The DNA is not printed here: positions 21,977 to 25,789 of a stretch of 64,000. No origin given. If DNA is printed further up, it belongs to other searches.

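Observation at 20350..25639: SulP/STAS anion transporter co-transcribed with a 1170-aa protein of unknown function, possibly a PPi-type PEPCK-like carboxylase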

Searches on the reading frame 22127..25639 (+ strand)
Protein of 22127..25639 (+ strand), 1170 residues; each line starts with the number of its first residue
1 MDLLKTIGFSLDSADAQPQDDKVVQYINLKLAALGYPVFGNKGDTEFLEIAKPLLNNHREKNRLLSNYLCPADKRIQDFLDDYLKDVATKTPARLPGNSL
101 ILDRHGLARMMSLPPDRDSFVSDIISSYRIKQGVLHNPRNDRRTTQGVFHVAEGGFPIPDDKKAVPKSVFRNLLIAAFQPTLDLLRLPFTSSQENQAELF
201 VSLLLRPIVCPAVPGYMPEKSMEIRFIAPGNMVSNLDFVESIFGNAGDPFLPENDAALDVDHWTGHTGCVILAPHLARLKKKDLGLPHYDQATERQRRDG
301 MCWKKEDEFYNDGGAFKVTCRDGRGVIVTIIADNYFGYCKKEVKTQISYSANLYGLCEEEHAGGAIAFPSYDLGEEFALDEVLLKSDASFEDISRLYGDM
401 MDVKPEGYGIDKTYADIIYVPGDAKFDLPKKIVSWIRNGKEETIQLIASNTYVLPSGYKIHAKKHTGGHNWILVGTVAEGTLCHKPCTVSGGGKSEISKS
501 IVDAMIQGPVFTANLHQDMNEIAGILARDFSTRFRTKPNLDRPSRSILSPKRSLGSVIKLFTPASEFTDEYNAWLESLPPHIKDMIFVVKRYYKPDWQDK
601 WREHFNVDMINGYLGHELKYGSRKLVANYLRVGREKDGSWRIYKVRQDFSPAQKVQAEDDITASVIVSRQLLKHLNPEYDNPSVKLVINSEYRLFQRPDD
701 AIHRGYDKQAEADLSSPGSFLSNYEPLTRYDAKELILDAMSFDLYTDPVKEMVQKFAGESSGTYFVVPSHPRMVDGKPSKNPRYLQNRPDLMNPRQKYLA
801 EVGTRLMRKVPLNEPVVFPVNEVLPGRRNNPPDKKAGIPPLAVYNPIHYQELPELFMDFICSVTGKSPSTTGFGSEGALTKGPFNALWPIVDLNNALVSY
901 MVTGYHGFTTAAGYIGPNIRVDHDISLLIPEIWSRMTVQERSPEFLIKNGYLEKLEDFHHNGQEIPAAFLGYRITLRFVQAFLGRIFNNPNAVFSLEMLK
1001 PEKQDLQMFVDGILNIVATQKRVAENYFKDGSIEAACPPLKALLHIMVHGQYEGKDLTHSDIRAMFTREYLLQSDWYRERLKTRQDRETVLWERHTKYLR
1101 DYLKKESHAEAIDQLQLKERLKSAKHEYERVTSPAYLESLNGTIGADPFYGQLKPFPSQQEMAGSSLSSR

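Call 7: search_protein_families(library=pfam, proteins=[window:22127-25639:+], max_evalue=0.01)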
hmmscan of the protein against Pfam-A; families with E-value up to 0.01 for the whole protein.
window:22127-25639:+ (1170 aa): 0 families

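Call 8: search_protein_families(library=ncbifam, proteins=[window:22127-25639:+], max_evalue=0.01)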
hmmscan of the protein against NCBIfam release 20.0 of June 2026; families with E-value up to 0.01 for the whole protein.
window:22127-25639:+ (1170 aa): 0 families

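Call 9: search_solved_structures(query=window:22127-25639:+, max_evalue=1, show_alignments=2)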
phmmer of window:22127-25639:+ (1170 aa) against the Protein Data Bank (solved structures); distinct sequences matched with E-value up to 1: 8.
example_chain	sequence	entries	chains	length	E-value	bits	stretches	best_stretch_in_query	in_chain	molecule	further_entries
6k31_A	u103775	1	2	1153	0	1275.4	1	23-1148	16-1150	AiPEPCK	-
8e1u_A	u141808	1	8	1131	0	1229.7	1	25-1149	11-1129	PPi-dependent PEPCK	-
1pvh_A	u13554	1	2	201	0.21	12.2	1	646-730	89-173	Interleukin-6 receptor beta chain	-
8upa_B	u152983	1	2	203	0.22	12.2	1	646-730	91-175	Interleukin-6 receptor subunit beta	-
1bqu_A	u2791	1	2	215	0.25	12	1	646-730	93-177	PROTEIN (GP130)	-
1p9m_A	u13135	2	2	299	0.48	11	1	646-730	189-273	Interleukin-6 receptor beta chain | Interleukin-6 receptor subunit beta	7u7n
1i1r_A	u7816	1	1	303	0.49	11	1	646-730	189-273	INTERLEUKIN-6 RECEPTOR BETA CHAIN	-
8dps_A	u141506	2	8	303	0.49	11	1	646-730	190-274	Interleukin-6 receptor subunit beta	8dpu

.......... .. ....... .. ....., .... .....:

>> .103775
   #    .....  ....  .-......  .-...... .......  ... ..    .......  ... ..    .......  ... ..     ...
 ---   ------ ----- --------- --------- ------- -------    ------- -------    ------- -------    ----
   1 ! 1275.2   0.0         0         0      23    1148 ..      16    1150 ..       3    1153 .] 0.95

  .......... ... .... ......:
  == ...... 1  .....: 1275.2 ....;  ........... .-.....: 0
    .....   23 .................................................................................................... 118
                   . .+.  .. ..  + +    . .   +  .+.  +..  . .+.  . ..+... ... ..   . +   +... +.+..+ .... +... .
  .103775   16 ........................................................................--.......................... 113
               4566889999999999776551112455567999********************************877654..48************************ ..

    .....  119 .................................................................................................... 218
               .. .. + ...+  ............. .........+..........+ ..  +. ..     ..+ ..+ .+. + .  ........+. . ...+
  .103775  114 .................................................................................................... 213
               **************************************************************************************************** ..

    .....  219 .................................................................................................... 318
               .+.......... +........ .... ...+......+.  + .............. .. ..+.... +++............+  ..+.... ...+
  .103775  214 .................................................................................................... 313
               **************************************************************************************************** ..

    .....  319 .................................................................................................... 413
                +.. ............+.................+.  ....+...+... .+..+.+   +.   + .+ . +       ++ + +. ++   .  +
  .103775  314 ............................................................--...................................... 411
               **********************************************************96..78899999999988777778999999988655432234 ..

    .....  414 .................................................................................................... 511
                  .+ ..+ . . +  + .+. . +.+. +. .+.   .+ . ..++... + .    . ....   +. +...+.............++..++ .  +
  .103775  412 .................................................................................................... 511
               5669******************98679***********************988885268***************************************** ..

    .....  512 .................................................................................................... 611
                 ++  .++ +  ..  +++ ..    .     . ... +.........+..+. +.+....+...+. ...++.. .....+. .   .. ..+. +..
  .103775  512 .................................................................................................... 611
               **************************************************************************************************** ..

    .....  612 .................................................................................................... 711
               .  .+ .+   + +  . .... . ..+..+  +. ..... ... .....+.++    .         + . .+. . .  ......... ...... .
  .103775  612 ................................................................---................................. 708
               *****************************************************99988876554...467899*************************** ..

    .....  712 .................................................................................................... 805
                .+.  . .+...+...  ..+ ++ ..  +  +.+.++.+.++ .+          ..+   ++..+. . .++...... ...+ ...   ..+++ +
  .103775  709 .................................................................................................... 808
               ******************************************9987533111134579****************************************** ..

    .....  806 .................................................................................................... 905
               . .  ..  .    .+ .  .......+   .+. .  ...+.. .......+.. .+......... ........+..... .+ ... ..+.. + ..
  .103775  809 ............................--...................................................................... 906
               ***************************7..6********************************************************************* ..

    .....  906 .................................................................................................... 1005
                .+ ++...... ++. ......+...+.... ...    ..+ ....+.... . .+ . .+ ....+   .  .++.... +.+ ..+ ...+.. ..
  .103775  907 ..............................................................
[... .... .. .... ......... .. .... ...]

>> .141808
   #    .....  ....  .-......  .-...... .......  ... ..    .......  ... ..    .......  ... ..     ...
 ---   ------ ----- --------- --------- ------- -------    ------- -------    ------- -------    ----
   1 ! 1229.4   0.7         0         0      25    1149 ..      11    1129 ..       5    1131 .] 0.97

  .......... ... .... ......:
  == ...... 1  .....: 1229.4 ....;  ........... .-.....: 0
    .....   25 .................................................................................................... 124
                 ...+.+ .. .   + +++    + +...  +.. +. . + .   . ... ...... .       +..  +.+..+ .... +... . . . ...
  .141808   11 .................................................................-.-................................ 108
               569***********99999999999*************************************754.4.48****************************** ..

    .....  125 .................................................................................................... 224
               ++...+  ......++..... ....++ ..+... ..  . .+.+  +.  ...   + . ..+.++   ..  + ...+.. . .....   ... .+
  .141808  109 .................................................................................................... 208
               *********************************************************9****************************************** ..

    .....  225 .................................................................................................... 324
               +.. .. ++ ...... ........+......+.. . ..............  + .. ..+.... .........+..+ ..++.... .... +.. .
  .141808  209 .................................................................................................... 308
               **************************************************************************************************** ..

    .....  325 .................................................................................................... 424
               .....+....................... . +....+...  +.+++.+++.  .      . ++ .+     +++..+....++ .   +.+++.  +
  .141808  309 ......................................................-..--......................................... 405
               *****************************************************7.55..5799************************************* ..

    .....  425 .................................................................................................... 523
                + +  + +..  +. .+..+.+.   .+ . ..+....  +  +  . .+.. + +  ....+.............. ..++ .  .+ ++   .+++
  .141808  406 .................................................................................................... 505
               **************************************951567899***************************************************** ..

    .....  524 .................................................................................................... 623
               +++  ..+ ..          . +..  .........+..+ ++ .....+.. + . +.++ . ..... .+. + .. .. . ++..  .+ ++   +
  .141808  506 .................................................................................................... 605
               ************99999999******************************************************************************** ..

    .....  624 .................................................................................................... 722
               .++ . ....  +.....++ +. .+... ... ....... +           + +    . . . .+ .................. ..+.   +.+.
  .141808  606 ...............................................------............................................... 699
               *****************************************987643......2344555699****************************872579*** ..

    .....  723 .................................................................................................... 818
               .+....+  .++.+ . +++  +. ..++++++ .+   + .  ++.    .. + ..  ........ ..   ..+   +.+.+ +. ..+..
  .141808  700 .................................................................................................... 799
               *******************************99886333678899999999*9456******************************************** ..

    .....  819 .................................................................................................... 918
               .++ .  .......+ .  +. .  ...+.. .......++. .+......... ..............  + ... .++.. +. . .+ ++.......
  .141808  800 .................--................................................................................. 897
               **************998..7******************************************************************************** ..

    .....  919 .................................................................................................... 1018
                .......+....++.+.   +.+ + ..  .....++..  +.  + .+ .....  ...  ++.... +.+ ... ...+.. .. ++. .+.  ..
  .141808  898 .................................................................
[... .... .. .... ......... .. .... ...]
